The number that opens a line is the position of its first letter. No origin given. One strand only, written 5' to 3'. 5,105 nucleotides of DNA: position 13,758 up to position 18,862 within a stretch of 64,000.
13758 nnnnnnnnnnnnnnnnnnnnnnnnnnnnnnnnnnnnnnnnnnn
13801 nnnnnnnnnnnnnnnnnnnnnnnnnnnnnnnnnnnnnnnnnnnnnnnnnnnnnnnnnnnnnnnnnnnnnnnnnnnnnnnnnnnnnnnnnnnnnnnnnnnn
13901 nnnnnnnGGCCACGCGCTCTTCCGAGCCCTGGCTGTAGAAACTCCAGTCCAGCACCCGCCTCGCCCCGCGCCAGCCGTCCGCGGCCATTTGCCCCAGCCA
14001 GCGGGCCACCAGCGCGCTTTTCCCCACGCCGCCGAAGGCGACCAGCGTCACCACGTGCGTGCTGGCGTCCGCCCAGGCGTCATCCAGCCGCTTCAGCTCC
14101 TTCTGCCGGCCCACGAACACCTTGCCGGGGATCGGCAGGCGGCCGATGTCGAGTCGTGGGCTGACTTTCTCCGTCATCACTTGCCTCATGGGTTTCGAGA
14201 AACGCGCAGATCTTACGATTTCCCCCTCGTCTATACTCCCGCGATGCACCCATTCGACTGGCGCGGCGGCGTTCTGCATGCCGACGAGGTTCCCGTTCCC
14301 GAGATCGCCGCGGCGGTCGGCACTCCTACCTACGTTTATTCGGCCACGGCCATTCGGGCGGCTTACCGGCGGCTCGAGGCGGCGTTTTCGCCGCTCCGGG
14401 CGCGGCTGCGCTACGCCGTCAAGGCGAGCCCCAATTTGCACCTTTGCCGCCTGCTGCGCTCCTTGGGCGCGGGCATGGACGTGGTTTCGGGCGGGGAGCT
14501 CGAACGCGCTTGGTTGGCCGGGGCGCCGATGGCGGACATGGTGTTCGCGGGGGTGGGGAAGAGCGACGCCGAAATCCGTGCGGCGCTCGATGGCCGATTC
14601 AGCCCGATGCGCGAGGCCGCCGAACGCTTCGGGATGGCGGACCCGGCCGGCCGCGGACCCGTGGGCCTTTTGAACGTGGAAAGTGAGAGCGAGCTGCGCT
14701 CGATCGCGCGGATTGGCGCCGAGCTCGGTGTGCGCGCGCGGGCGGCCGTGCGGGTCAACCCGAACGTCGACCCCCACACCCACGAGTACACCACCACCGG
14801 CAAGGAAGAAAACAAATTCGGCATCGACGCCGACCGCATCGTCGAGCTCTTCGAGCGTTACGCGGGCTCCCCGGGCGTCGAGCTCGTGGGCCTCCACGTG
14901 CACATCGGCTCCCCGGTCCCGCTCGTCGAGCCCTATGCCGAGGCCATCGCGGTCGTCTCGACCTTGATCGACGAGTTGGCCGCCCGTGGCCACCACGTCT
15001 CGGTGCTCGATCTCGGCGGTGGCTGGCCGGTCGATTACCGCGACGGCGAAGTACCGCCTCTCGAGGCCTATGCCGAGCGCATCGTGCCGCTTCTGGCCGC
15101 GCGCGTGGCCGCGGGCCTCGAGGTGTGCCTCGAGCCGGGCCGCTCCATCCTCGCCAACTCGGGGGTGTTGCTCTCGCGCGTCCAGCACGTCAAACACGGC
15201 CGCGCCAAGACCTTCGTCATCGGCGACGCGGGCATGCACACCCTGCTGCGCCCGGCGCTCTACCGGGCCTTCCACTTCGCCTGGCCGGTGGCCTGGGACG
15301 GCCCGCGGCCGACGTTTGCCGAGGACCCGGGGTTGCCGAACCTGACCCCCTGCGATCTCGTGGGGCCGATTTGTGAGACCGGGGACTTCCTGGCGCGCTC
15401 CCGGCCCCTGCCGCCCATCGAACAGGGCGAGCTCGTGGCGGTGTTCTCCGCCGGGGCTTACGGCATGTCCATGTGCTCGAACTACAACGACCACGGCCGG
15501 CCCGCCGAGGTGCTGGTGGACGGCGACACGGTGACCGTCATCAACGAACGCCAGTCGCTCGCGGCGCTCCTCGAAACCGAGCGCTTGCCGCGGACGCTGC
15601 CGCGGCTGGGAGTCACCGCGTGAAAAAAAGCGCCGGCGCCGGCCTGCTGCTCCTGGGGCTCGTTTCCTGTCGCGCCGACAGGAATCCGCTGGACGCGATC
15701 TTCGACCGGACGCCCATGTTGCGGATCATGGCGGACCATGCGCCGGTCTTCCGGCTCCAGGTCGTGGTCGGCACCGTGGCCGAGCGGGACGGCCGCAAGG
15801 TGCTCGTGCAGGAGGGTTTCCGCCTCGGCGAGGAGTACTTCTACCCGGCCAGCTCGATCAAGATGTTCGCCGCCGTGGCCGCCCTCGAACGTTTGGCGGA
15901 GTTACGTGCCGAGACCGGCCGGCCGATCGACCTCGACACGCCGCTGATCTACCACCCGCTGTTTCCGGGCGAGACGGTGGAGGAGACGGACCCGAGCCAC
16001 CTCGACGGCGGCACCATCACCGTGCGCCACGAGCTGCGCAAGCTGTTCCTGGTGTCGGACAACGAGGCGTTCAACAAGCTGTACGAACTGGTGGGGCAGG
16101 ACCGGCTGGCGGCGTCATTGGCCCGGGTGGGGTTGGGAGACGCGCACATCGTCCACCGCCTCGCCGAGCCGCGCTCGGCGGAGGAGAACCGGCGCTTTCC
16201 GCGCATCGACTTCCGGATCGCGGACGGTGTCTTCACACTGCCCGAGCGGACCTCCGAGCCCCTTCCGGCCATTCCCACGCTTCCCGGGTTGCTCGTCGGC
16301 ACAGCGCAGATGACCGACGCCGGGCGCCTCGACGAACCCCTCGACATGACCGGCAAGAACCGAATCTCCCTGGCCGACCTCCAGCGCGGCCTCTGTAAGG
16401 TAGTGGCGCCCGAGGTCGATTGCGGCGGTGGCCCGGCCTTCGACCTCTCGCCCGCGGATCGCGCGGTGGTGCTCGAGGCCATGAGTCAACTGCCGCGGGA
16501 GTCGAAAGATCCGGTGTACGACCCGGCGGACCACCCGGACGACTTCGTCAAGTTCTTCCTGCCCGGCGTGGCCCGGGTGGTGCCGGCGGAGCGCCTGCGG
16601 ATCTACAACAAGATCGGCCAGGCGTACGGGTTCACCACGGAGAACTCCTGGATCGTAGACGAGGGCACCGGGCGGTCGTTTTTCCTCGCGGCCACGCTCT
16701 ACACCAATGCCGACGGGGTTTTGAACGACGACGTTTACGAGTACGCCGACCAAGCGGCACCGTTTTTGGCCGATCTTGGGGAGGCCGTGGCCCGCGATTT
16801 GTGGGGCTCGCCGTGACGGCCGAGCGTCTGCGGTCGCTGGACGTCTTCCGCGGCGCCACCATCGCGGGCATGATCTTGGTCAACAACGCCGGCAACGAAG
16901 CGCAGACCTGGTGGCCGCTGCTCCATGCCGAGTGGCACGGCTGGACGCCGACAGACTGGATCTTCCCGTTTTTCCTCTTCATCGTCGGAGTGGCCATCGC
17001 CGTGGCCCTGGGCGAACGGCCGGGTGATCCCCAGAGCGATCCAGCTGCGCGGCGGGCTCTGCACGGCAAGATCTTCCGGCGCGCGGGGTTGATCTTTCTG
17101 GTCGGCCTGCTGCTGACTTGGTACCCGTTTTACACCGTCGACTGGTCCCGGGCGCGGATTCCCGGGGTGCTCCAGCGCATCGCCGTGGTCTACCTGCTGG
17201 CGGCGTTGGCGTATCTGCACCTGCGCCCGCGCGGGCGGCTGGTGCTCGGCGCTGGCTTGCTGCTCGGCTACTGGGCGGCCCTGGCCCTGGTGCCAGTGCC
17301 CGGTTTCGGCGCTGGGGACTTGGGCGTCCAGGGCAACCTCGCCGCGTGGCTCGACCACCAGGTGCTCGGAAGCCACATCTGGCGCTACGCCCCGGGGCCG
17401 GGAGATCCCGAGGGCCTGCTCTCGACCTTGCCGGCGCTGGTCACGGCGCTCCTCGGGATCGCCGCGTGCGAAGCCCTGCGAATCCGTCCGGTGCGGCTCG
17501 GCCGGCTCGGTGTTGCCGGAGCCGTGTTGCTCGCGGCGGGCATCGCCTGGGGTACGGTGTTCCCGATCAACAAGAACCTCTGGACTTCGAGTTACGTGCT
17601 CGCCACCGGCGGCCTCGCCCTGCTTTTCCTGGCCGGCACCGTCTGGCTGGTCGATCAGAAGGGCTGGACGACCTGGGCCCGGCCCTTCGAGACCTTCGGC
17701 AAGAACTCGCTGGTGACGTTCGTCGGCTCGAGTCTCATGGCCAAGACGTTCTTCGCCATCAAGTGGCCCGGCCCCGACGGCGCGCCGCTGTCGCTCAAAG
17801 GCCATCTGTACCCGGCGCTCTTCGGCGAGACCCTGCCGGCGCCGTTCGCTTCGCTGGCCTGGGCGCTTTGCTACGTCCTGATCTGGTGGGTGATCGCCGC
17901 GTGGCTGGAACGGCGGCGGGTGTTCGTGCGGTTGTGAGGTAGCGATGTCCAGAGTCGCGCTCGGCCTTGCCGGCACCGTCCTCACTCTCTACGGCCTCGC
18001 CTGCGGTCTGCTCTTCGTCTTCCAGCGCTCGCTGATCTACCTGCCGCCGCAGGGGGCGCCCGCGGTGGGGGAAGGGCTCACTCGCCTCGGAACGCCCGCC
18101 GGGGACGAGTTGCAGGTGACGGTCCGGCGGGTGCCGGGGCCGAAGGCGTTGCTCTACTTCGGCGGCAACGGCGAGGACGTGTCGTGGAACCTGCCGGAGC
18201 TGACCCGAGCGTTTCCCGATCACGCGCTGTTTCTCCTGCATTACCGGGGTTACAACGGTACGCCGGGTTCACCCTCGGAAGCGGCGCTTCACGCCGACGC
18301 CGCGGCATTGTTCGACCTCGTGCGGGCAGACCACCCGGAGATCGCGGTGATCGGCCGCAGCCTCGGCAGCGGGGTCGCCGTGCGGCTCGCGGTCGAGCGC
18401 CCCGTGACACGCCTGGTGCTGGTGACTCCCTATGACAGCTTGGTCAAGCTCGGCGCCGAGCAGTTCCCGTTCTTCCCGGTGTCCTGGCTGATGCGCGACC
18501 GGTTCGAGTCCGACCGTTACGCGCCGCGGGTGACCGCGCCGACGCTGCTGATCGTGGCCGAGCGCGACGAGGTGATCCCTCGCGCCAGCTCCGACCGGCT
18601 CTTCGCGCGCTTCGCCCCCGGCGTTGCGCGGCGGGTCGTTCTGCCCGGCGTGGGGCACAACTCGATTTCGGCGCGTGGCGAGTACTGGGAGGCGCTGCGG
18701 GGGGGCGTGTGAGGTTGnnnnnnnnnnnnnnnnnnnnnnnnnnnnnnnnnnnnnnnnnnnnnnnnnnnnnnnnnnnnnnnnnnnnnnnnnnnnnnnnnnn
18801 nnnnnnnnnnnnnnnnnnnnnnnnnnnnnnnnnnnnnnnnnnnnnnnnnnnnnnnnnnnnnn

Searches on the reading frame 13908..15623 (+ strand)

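Call 78: search_protein_families(library=pfam, proteins=[window:13908-15623:+], max_evalue=0.0001)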
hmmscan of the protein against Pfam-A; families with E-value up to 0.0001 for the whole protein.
window:13908-15623:+ (571 aa): 2 families
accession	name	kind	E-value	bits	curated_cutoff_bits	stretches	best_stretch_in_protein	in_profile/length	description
PF02784.22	Orn_Arg_deC_N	-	2.6e-50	171.5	23.4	1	148-415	3-246/247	Pyridoxal-dependent decarboxylase, pyridoxal binding domain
PF00278.28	Orn_DAP_Arg_deC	-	5.2e-23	81.6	23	1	142-516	2-95/95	Pyridoxal-dependent decarboxylase, C-terminal sheet domain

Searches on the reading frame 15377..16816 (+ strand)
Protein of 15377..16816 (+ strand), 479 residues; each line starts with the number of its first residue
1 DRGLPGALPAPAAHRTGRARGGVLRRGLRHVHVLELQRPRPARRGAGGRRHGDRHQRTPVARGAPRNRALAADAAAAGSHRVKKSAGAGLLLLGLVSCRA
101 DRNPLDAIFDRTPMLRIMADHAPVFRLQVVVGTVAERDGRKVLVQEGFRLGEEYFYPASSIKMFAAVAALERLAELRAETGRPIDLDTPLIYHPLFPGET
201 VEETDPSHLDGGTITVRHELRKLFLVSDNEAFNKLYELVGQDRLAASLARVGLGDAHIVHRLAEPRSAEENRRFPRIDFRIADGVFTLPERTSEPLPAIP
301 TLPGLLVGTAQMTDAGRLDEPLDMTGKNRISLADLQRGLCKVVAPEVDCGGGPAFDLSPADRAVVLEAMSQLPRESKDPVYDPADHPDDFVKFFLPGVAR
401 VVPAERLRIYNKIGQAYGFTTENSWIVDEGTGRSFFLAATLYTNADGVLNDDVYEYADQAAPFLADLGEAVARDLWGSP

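Call 78: search_protein_families(library=pfam, proteins=[window:15377-16816:+], max_evalue=0.0001)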
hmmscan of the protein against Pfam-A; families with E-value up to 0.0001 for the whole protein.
window:15377-16816:+ (479 aa): 1 family
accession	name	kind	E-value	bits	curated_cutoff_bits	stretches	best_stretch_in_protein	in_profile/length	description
PF13354.11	Beta-lactamase2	-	7.2e-13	48.8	22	1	151-438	17-211/214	Beta-lactamase enzyme family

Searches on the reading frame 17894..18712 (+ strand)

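Call 78: search_protein_families(library=pfam, proteins=[window:17894-18712:+], max_evalue=0.0001)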
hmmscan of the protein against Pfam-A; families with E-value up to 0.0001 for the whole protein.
window:17894-18712:+ (272 aa): 3 families
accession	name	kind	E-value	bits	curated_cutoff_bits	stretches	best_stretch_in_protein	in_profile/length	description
PF12146.15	Hydrolase_4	-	2.4e-10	40.6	27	0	209-256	186-233/239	Serine aminopeptidase, S33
PF00561.26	Abhydrolase_1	-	5e-08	33.3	25.8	0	91-192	8-121/245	alpha/beta hydrolase fold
PF12697.13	Abhydrolase_6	-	1.4e-07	32.9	26.3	0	97-198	13-100/217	Alpha/beta hydrolase family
